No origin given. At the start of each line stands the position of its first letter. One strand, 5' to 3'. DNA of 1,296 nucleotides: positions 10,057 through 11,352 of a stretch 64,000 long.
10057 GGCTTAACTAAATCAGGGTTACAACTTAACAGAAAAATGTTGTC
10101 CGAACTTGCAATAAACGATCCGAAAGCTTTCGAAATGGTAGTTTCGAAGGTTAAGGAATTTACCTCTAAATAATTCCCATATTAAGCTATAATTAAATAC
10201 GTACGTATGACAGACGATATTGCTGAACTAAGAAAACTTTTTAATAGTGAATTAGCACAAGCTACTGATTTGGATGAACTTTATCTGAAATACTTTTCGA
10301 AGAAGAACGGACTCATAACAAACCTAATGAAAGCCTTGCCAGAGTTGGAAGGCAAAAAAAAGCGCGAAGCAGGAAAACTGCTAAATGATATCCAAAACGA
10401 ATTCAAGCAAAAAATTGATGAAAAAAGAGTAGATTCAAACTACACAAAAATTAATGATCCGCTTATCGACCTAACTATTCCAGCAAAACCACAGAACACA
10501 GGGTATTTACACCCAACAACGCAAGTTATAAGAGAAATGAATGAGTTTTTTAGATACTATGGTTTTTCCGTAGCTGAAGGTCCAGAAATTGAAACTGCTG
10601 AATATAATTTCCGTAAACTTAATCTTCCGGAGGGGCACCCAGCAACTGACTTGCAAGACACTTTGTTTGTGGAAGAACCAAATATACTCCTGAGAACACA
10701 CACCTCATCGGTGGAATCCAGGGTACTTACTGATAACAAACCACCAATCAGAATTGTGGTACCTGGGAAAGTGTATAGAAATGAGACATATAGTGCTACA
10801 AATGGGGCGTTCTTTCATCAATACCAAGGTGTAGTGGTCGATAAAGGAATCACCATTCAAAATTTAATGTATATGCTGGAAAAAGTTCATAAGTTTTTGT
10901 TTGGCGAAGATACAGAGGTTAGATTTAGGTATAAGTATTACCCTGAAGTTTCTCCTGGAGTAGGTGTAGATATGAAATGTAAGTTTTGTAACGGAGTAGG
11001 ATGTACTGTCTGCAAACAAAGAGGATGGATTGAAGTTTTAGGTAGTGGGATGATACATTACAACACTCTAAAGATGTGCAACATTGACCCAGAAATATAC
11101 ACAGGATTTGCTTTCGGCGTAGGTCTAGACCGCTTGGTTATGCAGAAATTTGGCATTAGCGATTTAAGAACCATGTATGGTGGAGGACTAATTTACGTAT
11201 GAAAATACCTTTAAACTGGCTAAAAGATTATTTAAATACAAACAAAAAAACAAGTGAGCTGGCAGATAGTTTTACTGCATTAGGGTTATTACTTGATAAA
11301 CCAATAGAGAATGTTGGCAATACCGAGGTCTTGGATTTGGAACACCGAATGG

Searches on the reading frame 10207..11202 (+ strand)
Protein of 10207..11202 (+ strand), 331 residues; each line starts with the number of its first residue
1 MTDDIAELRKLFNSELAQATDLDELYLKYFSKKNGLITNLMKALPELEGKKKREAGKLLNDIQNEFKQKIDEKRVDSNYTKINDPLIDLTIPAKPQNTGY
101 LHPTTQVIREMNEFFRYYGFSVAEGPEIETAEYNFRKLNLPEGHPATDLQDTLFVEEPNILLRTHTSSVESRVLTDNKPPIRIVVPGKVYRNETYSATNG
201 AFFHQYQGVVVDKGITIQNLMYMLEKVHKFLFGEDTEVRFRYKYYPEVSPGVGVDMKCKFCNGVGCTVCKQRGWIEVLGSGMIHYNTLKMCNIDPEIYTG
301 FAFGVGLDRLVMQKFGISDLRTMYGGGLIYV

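Call 109: search_protein_families(library=pfam, proteins=[window:10207-11202:+], max_evalue=0.0001)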
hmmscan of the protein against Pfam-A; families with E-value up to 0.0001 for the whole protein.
window:10207-11202:+ (331 aa): 2 families
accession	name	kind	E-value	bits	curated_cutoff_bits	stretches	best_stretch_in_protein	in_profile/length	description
PF01409.25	tRNA-synt_2d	-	5.1e-77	259.1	19.8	1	87-326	2-238/246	tRNA synthetases class II core domain (F)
PF02912.23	Phe_tRNA-synt_N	-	1.2e-09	38.4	22.3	1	19-75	3-58/69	Aminoacyl tRNA synthetase class II, N-terminal domain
